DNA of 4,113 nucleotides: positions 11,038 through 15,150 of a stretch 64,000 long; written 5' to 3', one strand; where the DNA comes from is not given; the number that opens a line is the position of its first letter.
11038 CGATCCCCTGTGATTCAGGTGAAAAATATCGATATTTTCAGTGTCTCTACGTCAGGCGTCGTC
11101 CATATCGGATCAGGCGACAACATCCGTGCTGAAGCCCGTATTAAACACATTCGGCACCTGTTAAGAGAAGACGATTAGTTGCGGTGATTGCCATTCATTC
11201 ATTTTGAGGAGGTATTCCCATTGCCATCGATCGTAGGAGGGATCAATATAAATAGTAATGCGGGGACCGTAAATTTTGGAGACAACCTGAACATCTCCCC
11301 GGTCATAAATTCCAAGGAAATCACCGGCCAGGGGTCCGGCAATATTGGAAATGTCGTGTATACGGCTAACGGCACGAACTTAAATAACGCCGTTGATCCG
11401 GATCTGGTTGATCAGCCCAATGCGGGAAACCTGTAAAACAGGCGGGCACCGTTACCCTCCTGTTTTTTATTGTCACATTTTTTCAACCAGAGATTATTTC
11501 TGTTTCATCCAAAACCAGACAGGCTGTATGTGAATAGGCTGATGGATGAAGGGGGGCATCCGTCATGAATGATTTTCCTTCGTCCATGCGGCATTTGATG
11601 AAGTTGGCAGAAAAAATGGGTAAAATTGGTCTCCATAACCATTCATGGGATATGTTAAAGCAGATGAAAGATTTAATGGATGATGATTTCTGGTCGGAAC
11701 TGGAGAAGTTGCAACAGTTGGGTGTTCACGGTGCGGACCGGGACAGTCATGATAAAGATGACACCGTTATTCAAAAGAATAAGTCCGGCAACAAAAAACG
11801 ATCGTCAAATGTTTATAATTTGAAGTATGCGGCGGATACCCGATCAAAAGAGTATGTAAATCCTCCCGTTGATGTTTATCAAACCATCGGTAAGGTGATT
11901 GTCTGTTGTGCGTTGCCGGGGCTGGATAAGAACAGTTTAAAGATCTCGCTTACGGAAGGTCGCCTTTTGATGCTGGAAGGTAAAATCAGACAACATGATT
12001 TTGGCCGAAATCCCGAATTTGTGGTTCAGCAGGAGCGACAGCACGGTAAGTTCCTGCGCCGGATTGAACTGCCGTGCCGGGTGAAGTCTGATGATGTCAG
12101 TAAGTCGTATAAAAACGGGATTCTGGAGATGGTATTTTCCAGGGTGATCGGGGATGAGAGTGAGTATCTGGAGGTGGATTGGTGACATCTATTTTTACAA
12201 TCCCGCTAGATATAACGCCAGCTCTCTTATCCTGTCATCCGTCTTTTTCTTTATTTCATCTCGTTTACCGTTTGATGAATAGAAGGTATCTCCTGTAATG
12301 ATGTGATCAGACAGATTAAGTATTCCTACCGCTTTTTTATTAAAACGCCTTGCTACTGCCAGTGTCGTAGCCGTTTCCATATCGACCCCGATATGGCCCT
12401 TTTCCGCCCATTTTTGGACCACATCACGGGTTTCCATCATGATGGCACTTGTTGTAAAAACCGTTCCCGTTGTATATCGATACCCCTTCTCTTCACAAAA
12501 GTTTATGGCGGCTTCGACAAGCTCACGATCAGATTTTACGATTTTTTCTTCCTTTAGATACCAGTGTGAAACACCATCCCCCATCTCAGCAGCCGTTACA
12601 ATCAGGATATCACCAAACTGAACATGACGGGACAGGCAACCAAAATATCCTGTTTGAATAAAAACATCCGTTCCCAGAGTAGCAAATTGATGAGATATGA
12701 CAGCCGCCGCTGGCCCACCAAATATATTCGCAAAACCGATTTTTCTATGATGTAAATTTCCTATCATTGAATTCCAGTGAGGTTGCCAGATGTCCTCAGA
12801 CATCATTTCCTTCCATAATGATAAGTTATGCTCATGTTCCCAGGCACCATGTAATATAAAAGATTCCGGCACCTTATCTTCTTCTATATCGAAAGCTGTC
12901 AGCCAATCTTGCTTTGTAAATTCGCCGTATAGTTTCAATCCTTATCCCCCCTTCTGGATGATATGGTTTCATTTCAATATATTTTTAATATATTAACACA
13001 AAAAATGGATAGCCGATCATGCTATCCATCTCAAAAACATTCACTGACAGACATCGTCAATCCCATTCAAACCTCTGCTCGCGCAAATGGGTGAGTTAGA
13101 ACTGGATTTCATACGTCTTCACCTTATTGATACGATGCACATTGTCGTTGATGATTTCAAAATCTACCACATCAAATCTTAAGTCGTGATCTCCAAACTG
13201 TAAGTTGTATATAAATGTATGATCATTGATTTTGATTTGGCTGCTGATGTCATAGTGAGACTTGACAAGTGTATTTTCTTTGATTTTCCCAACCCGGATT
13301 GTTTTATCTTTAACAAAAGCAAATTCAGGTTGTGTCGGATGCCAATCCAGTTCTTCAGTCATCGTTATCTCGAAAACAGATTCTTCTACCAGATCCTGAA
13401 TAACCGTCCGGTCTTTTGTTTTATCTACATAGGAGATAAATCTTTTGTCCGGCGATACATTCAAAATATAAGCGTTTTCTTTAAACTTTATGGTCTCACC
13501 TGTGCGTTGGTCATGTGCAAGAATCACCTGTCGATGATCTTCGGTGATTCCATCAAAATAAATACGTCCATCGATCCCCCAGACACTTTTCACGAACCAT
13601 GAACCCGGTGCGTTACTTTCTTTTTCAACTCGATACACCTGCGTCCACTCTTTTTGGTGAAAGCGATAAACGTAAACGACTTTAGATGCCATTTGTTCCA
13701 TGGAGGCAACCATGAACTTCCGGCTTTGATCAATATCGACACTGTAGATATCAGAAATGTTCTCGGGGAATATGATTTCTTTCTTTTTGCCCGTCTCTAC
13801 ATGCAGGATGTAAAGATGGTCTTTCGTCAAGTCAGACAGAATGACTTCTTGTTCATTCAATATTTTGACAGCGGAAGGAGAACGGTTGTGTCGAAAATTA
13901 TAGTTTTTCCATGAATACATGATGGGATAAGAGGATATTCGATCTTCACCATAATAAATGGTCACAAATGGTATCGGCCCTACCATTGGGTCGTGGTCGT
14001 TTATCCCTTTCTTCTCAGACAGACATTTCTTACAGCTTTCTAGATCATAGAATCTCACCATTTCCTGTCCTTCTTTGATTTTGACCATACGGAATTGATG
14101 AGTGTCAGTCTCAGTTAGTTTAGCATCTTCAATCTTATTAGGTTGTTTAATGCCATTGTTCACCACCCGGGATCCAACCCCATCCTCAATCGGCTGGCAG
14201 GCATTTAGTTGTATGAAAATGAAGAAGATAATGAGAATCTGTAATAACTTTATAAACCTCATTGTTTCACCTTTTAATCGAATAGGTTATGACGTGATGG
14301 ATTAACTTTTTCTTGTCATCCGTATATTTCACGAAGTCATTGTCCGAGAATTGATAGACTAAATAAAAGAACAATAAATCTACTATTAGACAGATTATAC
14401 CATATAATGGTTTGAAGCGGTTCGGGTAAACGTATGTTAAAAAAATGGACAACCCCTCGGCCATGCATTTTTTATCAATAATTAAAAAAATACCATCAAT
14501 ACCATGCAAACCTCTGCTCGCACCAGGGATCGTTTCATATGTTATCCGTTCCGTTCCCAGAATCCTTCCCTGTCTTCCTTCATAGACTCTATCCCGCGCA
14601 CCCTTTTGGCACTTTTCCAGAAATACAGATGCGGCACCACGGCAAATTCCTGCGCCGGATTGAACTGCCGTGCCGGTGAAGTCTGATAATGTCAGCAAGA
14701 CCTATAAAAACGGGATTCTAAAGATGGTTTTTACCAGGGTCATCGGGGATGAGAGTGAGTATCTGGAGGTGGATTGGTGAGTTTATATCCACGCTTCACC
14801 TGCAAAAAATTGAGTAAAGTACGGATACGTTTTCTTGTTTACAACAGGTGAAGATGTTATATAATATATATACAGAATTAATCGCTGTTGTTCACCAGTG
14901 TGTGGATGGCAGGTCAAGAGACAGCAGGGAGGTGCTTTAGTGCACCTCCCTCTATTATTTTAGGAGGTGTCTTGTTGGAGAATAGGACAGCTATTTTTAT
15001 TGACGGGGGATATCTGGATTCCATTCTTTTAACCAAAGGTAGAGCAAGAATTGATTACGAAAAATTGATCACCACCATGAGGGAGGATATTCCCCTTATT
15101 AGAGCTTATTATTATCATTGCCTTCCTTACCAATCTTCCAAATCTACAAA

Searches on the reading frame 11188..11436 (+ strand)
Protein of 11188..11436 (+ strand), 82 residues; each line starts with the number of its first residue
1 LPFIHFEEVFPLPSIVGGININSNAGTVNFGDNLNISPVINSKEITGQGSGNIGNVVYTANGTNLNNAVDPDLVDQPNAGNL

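Call 5: search_protein_families(library=pfam, proteins=[window:11188-11436:+], max_evalue=0.01)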
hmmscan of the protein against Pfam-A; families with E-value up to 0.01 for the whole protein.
window:11188-11436:+ (82 aa): 1 family
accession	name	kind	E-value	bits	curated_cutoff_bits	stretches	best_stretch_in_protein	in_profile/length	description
PF10676.14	gerPA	-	2.4e-18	66.6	27.3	1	13-81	2-72/72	Spore germination protein gerPA/gerPF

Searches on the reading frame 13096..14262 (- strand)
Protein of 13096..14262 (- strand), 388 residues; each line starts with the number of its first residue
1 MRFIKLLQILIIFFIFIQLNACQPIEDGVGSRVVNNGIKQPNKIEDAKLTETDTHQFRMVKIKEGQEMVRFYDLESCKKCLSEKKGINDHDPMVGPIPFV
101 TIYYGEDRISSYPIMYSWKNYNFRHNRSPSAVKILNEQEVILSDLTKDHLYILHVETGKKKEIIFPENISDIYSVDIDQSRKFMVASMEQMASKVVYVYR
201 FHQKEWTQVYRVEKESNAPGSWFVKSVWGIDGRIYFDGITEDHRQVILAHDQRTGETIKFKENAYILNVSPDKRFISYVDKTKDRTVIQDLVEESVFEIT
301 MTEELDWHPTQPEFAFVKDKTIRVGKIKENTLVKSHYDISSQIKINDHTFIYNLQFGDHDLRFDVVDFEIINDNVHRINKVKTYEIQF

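Call 5: search_protein_families(library=pfam, proteins=[window:13096-14262:-], max_evalue=0.01)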
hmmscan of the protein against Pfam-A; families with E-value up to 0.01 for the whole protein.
window:13096-14262:- (388 aa): 2 families
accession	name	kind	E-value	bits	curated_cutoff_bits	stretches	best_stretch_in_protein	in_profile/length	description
PF09492.16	Pec_lyase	-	0.0068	16.1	22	0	43-91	219-269/292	Pectic acid lyase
PF08450.18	SGL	-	0.0069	16.4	26.3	0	136-286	10-158/246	SMP-30/Gluconolactonase/LRE-like region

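Call 26: search_protein_families(library=padloc, proteins=[window:13096-14262:-], max_evalue=0.01)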
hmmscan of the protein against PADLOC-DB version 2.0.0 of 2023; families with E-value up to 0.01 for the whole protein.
window:13096-14262:- (388 aa): 0 families

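Call 27: search_protein_families(library=ncbifam, proteins=[window:13096-14262:-], max_evalue=0.01)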
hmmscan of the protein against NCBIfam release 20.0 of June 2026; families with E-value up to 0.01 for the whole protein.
window:13096-14262:- (388 aa): 0 families

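Call 30: find_related_loci(query=window:13096-14262:-, collection=metagenome_contigs, flank=8000)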
Query window:13096-14262:- (388 aa) in metagenome_contigs; peptide patterns used: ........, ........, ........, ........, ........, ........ (x = any residue, [..] = any of these).
95 stretches matched a pattern, but none encodes a relative of the query by tblastn (E <= 1e-3).

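Call 42: search_protein_representatives(protein=window:13096-14262:-)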
Query: 388 residues. Proteins with E-value up to 0.001 (for the whole library): 16; up to 1e-10: 10; up to 1e-30: 3. The best 16 are listed.
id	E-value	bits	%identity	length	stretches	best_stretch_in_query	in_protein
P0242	1.0e-237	804.9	100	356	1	34-388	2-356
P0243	6.1e-62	226.4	40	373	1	40-387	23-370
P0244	1.2e-44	169.5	35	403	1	27-386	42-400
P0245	1.5e-23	100.0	31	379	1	55-386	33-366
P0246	7.8e-23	97.7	28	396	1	52-387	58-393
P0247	2.4e-22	96.1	28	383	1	41-386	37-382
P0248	7.7e-20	87.9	39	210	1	196-387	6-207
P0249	2.2e-19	86.3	31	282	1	152-386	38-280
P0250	6.4e-19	84.8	28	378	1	30-386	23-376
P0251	1.0e-10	57.8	32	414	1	129-357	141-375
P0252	2.7e-10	56.4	26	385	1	58-384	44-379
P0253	1.6e-08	50.6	26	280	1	173-384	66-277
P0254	5.0e-07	45.7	23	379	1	59-386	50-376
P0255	1.2e-06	44.4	32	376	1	70-281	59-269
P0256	2.1e-05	40.4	26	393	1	195-386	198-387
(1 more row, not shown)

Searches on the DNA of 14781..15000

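Call 41: search_rna_families(source=window, start=14781, end=15000, threshold=evalue, max_evalue=10)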
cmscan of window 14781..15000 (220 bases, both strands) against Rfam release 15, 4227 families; matches with E-value up to 10: 8.
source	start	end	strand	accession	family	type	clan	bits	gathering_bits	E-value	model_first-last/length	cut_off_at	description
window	14891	14906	+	RF00037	IRE_I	Cis-reg;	-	17.2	34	0.28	12-27/36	no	Iron response element I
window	14843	14879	+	RF01300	snoU49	Gene; snRNA; snoRNA; CD-box;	CL00062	15.5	35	1.3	1-65/65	no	Small nucleolar RNA U49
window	14847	14898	+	RF00279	SNORD45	Gene; snRNA; snoRNA; CD-box;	-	15.2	42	2.4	1-72/72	no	Small nucleolar RNA SNORD45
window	14786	14883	-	RF04339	Plastid-psbJ-3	Cis-reg;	CL00152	14.2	61.7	4.1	1-125/125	no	Plastid-psbJ-3 3UTR RNA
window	14847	14898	+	RF03339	mir-3047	Gene; miRNA;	-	13.3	53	7.1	1-61/61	no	mir-3047 microRNA precursor family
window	14927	14951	+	RF03186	mir-3689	Gene; miRNA;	-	13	58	7.4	1-72/72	no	mir-3689 microRNA precursor family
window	14887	14963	+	RF03109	Thermales-rpoB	Cis-reg;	-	12.6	77.3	4.4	1-89/89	no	Thermales-rpoB RNA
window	14926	14951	+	RF02346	ar35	Gene; sRNA;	-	11.1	45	6.4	111-136/144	no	Alphaproteobacterial sRNA ar35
